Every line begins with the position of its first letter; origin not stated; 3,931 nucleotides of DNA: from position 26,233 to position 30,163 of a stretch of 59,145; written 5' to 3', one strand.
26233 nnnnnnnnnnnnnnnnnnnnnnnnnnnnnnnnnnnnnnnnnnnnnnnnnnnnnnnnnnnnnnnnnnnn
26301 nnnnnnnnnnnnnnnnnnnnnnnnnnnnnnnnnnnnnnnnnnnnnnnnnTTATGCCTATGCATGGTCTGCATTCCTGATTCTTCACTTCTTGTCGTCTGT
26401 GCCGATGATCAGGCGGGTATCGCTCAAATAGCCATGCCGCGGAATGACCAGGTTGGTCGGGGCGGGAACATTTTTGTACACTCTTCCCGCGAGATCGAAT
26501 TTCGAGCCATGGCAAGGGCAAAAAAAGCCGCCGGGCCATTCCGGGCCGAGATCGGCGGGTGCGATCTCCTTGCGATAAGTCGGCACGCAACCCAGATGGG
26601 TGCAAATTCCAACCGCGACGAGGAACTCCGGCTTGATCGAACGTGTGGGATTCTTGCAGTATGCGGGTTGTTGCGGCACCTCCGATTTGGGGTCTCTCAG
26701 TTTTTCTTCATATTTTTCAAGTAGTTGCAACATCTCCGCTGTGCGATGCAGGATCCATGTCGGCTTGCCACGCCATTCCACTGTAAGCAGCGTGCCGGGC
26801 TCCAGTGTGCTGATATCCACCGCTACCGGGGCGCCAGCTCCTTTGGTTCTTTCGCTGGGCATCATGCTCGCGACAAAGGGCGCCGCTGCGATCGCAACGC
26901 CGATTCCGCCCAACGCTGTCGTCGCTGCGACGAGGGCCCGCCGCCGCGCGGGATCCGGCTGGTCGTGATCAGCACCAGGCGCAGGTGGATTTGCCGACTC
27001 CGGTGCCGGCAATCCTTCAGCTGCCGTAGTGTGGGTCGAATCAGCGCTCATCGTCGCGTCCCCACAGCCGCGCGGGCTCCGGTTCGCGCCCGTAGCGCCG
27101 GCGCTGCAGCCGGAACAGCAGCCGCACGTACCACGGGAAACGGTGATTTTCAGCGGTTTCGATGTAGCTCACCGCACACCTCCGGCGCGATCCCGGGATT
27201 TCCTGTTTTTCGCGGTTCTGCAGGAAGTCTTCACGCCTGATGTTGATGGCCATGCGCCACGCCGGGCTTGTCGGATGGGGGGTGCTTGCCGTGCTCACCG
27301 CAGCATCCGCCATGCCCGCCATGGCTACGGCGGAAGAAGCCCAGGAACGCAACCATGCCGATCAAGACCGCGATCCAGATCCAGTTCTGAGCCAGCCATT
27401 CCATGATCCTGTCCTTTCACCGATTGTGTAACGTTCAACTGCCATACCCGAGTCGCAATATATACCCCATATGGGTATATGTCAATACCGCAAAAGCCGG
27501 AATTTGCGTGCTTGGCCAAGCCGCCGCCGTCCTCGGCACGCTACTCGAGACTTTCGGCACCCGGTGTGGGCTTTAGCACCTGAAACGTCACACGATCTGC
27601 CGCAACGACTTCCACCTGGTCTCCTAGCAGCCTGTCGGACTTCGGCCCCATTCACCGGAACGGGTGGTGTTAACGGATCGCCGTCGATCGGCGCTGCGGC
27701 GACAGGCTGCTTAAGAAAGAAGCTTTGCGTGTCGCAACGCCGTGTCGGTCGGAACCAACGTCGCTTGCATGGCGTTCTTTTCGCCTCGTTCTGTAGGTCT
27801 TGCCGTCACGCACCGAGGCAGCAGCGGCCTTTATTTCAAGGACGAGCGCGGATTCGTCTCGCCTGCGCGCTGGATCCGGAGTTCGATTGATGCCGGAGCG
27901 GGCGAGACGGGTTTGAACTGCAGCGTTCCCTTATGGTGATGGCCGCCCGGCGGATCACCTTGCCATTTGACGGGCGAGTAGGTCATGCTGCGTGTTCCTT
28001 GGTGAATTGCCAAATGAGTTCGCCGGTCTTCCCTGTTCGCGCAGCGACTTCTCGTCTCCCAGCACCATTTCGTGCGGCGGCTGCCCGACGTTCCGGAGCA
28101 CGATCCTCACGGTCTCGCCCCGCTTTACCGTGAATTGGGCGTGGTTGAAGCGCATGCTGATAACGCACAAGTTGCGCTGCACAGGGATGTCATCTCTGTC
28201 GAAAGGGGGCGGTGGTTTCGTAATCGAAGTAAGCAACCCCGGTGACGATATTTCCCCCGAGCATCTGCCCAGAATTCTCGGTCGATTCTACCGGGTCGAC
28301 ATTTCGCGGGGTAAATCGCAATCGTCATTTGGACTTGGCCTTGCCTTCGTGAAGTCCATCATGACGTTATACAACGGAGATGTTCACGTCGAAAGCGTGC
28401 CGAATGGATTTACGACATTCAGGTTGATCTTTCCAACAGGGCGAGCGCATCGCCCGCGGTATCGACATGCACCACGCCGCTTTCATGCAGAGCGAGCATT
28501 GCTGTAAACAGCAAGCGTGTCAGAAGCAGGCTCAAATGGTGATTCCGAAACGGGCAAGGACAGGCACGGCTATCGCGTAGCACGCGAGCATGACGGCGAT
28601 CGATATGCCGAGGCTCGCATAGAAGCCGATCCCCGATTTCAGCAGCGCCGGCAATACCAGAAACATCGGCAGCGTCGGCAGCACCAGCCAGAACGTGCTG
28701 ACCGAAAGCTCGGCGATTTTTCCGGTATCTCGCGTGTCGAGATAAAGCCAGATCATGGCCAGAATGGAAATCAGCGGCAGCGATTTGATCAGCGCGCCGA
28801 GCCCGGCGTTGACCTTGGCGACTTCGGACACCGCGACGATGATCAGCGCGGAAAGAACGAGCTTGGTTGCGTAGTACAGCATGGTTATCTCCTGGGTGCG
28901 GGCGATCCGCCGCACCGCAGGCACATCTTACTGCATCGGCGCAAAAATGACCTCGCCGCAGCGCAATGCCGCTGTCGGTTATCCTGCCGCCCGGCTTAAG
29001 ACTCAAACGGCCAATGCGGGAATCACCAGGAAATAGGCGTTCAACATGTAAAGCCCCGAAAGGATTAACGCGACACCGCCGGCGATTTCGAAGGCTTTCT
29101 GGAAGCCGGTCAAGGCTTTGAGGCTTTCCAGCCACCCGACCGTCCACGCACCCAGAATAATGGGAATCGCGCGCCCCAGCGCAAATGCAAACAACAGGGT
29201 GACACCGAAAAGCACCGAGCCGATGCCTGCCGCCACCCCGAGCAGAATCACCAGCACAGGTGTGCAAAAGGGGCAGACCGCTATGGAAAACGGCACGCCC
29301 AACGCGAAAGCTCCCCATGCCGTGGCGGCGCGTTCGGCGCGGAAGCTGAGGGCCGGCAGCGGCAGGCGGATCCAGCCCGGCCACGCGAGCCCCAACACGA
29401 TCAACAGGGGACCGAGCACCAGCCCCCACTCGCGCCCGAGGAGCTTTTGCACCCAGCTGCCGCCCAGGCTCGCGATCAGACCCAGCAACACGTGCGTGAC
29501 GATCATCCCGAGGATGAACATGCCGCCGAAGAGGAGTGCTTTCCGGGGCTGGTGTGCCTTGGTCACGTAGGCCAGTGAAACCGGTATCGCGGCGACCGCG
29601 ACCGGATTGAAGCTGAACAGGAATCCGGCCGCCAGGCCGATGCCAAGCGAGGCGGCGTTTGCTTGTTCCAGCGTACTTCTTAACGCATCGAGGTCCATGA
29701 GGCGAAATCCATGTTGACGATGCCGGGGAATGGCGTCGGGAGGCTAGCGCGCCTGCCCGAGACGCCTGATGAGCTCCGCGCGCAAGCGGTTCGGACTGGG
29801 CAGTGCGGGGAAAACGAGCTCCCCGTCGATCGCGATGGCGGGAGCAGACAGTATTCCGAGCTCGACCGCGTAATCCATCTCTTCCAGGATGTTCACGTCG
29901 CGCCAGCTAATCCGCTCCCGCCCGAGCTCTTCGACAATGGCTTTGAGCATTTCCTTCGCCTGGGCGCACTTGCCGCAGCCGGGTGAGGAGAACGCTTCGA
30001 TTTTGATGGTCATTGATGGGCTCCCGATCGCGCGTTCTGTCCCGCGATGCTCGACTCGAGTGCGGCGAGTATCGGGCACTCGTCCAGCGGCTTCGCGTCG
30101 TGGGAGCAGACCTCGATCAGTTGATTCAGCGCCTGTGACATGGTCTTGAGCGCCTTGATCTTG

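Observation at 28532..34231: Adaptor-less two-permease (LolCDE-like) ABC system coupled to a MerR / thioredoxin / CcdA redox unit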

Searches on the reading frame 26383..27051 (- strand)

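Call 16: search_protein_families(library=ncbifam, proteins=[window:26383-27051:-], max_evalue=0.00001)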
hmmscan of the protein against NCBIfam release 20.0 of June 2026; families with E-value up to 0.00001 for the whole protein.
window:26383-27051:- (222 aa): 3 families
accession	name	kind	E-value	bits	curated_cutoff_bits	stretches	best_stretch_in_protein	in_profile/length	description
TIGR01416.1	Rieske_proteo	equivalog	1.7e-66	223.6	97.4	1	35-217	2-176/176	ubiquinol-cytochrome c reductase iron-sulfur subunit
NF010001.0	PRK13474.1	subfamily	4.2e-09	36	154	1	147-205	104-151/178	cytochrome b6-f complex iron-sulfur subunit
NF045928.1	Cytb6fFeSPetC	equivalog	4.6e-09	35.9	250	1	147-206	105-153/179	cytochrome b6-f complex iron-sulfur subunit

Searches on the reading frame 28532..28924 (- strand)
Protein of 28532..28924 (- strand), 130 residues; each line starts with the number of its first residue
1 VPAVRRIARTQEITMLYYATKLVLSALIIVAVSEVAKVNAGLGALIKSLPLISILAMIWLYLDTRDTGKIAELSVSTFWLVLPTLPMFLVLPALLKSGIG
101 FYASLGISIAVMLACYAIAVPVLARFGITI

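Call 3: search_protein_families(library=pfam, proteins=[window:28532-28924:-], max_evalue=0.01)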
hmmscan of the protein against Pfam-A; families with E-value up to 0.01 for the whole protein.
window:28532-28924:- (130 aa): 0 families

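Call 4: search_protein_families(library=ncbifam, proteins=[window:28532-28924:-], max_evalue=0.01)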
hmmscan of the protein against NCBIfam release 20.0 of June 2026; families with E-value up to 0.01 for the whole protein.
window:28532-28924:- (130 aa): 5 families
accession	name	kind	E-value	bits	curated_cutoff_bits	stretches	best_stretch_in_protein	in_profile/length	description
NF006749.0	PRK09272.1-2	subfamily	4.6e-41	139.6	119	1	15-129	1-115/116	hypothetical protein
NF006751.0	PRK09272.1-4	subfamily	8.6e-31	106.8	154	1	15-129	1-114/116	hypothetical protein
NF006750.0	PRK09272.1-3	equivalog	5.8e-12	45.9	101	1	17-112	2-97/112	hypothetical protein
NF006752.0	PRK09272.1-5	equivalog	2.2e-11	44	162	1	19-117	4-103/110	hypothetical protein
NF006748.0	PRK09272.1-1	equivalog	4.3e-09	37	181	1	17-114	2-99/109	hypothetical protein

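Call 42: search_protein_families(library=pfam, proteins=[window:28532-28882:-], max_evalue=0.01)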
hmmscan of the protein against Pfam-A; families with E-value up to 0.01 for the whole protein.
window:28532-28882:- (116 aa): 0 families

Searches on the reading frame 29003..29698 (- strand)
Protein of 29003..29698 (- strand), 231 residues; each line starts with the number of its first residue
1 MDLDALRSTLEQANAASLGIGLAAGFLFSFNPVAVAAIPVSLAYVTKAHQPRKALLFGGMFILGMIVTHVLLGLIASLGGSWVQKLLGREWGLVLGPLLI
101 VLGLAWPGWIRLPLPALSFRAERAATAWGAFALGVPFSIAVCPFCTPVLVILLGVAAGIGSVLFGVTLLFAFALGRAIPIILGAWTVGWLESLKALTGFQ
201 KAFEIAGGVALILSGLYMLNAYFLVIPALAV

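Call 3: search_protein_families(library=pfam, proteins=[window:29003-29698:-], max_evalue=0.01)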
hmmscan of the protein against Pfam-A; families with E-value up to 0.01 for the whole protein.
window:29003-29698:- (231 aa): 2 families
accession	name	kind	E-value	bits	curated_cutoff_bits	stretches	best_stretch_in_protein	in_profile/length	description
PF02683.22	DsbD_TM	-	1.3e-11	44.7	27.1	1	19-218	6-214/219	Cytochrome C biogenesis protein transmembrane domain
PF13386.12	DsbD_2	-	5.7e-09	36.6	24.9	1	24-216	5-198/199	Cytochrome C biogenesis protein transmembrane region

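Call 4: search_protein_families(library=ncbifam, proteins=[window:29003-29698:-], max_evalue=0.01)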
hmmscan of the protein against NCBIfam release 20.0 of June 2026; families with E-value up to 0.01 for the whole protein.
window:29003-29698:- (231 aa): 3 families
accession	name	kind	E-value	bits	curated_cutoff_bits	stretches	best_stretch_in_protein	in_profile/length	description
NF040495.1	tranport_ArsG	equivalog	3.1e-17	62.7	200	1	20-222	9-224/225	aromatic aminobenezylarsenical efflux permease ArsG family transporter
NF045694.1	seleno_TsoB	exception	9.8e-10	37.1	805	1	22-193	189-365/572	rhodanese/DsbD fusion-like selenoprotein TsoB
NF001419.0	PRK00293.1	subfamily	2.9e-08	32.8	330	1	13-184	167-349/574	protein-disulfide reductase DsbD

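Call 26: search_solved_structures(query=window:29003-29698:-, max_evalue=1, show_alignments=2)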
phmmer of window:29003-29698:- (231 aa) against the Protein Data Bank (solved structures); distinct sequences matched with E-value up to 1: 0.

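Call 44: find_homologous_proteins(query=window:29003-29698:-, max_evalue=0.00001)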
Query window:29003-29698:- (231 aa): 2153 proteins with E <= 0.00001 among 8000 candidates; the best 120 are listed.
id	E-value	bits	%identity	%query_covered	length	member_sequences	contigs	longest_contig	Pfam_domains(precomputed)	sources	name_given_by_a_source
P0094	1.0e-135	469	99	100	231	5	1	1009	PF02683.23,PF13386.13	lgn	-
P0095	5.9e-123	427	90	100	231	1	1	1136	PF02683.23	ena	-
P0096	8.8e-112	390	79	100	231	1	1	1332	PF02683.23,PF13386.13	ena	-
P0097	1.0e-111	390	79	100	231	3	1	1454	PF02683.23,PF13386.13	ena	-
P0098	1.9e-111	389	78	100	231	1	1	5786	PF02683.23,PF13386.13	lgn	-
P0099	3.2e-111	389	78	100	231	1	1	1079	PF02683.23,PF13386.13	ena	-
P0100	3.5e-111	389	78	100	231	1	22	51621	PF02683.23,PF13386.13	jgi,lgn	jgi:cytochrome c-type biogenesis protein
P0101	4.6e-111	388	77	100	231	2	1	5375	PF02683.23,PF13386.13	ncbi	-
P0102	4.9e-111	388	78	100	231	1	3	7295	PF02683.23,PF13386.13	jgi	-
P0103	6.6e-111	388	78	100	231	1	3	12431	PF02683.23,PF13386.13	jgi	-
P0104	7.8e-111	387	78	100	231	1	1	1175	PF02683.23,PF13386.13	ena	-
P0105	1.1e-110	387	78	100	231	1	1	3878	PF02683.23,PF13386.13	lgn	-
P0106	1.3e-110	387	77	100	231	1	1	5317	PF02683.23,PF13386.13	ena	-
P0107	1.7e-110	386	77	100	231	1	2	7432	PF02683.23,PF13386.13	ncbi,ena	-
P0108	1.7e-110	386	78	100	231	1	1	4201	PF02683.23,PF13386.13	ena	-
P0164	8.3e-107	374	77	100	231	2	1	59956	PF02683.23,PF13386.13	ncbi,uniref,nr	ncbi:cytochrome c biogenesis CcdA family protein [Thiobacillus denitrificans]|uniref:Cytochrome C bi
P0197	5.9e-105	368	74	100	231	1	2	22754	PF02683.23,PF13386.13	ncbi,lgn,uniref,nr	ncbi:cytochrome c biogenesis CcdA family protein [Sulfurirhabdus autotrophica]|uniref:Cytochrome c-t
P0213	2.2e-104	366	73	100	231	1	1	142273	PF02683.23,PF13386.13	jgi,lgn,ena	-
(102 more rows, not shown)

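Call 45: find_encoding_contigs(protein=P0164, flank=8000, max_places=1)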
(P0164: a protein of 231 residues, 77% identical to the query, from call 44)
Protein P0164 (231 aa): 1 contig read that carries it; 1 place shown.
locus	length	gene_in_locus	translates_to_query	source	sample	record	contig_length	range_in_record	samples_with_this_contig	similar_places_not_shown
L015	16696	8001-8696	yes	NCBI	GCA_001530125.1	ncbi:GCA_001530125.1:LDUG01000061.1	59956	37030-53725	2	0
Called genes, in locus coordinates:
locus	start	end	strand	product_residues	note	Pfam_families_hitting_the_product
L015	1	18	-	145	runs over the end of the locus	-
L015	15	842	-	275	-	PF01925:TauE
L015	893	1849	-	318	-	PF01841:Transglut_core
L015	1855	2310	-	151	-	PF00581:Rhodanese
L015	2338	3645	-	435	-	PF07690:MFS_1, PF00083:Sugar_tr, PF07690:MFS_1, PF12832:MFS_1_like (weak)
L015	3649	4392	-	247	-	PF00753:Lactamase_B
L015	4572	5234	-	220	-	PF12840:HTH_20 (weak), PF01022:HTH_5, PF00581:Rhodanese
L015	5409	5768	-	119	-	PF01242:PTPS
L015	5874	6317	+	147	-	PF00581:Rhodanese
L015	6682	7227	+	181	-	PF00376:MerR, PF13411:MerR_1, PF09278:MerR-DNA-bind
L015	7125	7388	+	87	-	PF13192:Thioredoxin_3, PF00462:Glutaredoxin (weak)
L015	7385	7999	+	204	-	-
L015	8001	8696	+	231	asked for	PF02683:DsbD_TM, PF13386:DsbD_2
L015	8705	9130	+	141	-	PF02635:DsrE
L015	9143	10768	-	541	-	PF00403:HMA, PF03486:HI0933_like (faint), PF07992:Pyr_redox_2, PF13738:Pyr_redox_3, PF00070:Pyr_redox, PF02852:Pyr_redox_dim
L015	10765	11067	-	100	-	PF00403:HMA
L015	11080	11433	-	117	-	PF02411:MerT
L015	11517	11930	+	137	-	PF00376:MerR, PF13411:MerR_1, PF09278:MerR-DNA-bind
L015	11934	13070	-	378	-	PF07992:Pyr_redox_2, PF01593:Amino_oxidase (faint), PF13738:Pyr_redox_3, PF00070:Pyr_redox, PF18113:Rbx_binding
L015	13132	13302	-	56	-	PF00301:Rubredoxin, PF21349:RUBY_RBDX (faint)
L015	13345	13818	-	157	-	PF02915:Rubrerythrin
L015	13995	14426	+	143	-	PF12276:DUF3617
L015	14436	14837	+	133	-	PF09335:VTT_dom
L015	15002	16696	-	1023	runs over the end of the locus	PF00873:ACR_tran, PF02355:SecD_SecF_C (weak)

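Call 46: find_encoding_contigs(protein=P0197, flank=8000, max_places=1)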
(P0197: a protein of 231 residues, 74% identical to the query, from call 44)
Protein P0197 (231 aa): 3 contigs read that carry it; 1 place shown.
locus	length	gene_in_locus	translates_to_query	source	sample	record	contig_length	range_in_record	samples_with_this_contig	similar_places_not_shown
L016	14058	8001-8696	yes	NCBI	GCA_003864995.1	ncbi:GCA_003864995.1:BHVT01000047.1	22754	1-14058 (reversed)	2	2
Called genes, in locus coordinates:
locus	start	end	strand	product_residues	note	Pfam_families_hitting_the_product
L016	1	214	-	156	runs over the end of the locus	-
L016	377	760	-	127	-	PF25213:HVO_A0261_N (weak), PF01022:HTH_5, PF12840:HTH_20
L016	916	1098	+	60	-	PF10636:hemP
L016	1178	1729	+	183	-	PF10634:Iron_transport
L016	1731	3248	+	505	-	PF04966:OprB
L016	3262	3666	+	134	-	PF13473:Cupredoxin_1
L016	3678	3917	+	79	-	-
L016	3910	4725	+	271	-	PF03239:FTR1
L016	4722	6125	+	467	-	PF12801:Fer4_5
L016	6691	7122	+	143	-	PF00376:MerR, PF13411:MerR_1, PF09278:MerR-DNA-bind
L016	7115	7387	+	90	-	PF05768:Glrx-like (weak), PF13192:Thioredoxin_3, PF00462:Glutaredoxin (weak)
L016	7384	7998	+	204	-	-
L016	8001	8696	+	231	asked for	PF02683:DsbD_TM, PF13386:DsbD_2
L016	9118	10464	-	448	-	PF00672:HAMP, PF00990:GGDEF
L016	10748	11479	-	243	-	PF08241:Methyltransf_11, PF08242:Methyltransf_12, PF13489:Methyltransf_23 (weak), PF13649:Methyltransf_25, PF13847:Methyltransf_31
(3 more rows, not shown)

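Call 47: find_encoding_contigs(protein=P0213, flank=8000, max_places=1)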
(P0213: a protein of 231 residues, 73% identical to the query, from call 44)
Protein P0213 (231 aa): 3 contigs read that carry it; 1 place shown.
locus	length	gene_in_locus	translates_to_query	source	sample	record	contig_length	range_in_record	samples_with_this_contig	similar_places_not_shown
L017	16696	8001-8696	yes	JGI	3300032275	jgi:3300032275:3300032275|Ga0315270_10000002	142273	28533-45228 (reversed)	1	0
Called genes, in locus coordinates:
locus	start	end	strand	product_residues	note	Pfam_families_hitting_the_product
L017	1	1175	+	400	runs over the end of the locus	-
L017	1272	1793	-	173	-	PF00027:cNMP_binding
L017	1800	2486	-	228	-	PF01346:FKBP_N, PF00254:FKBP_C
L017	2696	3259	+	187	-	PF04264:YceI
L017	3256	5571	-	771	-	PF08267:Meth_synt_1, PF01717:Meth_synt_2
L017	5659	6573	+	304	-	PF00126:HTH_1, PF03466:LysR_substrate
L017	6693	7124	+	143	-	PF00376:MerR, PF13411:MerR_1, PF09278:MerR-DNA-bind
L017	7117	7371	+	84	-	PF05768:Glrx-like (weak), PF13192:Thioredoxin_3, PF00462:Glutaredoxin (weak)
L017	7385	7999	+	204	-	-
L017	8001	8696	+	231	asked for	PF02683:DsbD_TM, PF13386:DsbD_2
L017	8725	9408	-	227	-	PF08279:HTH_11, PF19187:HTH_PafC (faint), PF21476:PF0610-like_N (faint), PF13280:WYL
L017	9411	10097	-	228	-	PF09365:DUF2461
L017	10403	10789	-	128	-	PF00903:Glyoxalase, PF22677:Ble-like_N (weak)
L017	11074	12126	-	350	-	PF00078:RVT_1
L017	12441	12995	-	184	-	PF18160:SLATT_5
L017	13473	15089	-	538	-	PF00403:HMA, PF03486:HI0933_like (faint), PF07992:Pyr_redox_2, PF13738:Pyr_redox_3, PF00070:Pyr_redox, PF02852:Pyr_redox_dim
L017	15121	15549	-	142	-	PF03203:MerC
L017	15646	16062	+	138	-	PF00376:MerR, PF13411:MerR_1, PF09278:MerR-DNA-bind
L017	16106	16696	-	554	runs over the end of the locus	PF00005:ABC_tran, PF02463:SMC_N (faint), PF13304:AAA_21 (faint), PF12848:ABC_tran_Xtn, PF00005:ABC_tran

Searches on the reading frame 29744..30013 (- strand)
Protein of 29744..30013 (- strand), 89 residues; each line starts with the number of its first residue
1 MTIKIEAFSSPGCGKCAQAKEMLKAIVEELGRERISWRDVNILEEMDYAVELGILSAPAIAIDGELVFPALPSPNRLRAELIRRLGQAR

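Call 3: search_protein_families(library=pfam, proteins=[window:29744-30013:-], max_evalue=0.01)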
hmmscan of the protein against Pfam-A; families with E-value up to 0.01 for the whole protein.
window:29744-30013:- (89 aa): 6 families
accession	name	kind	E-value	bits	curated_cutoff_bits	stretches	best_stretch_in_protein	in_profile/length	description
PF13192.12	Thioredoxin_3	-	1.9e-09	37.9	24.8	1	1-76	1-70/76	Thioredoxin domain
PF00462.30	Glutaredoxin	-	2.1e-06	28.2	22.9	1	6-67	2-60/60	Glutaredoxin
PF05768.20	Glrx-like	-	0.001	19.8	26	1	5-47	2-41/77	Glutaredoxin-like domain (DUF836)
PF00085.26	Thioredoxin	-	0.0035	17.8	23.5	1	8-62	25-78/103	Thioredoxin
PF13462.12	Thioredoxin_4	-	0.0036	18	23.2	0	4-30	16-42/165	Thioredoxin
PF01323.26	DSBA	-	0.0057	16.9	25.6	0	5-46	2-43/191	DSBA-like thioredoxin domain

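Call 4: search_protein_families(library=ncbifam, proteins=[window:29744-30013:-], max_evalue=0.01)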
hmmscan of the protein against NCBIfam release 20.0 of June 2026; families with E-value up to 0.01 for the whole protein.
window:29744-30013:- (89 aa): 8 families
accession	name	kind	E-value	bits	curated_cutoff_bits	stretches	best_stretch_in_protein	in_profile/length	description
TIGR00411.1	redox_disulf_1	equivalog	2.7e-13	49.8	92.75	1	3-83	1-79/82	MJ0307 family thioredoxin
TIGR00412.2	redox_disulf_2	subfamily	2.2e-08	34.4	62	1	10-68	6-60/75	MTH895/ArsE family thioredoxin-like protein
NF047660.1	HUIPC_Trx_selen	equivalog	0.0003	20.9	105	1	55-82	61-88/91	HUIPC motif thioredoxin-like (seleno)protein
NF049942.1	DF_fam_seleno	subfamily_domain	0.0015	18.5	70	1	5-67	1-61/96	DF family (seleno)protein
TIGR02196.1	GlrX_YruB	hypoth_equivalog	0.0021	18.5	88.55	1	4-65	1-59/74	glutaredoxin-like protein, YruB-family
TIGR02190.1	GlrX-dom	hypoth_equivalog_domain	0.0025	17.7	99.3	1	5-25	10-30/79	glutaredoxin-family domain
TIGR02187.2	PDO_seleno_TRX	equivalog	0.0025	17.2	185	1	3-64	19-79/209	protein disulfide oxidoreductase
TIGR02194.1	GlrX_NrdH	subfamily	0.0088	16.2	85.75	0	6-68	2-60/72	glutaredoxin-like protein NrdH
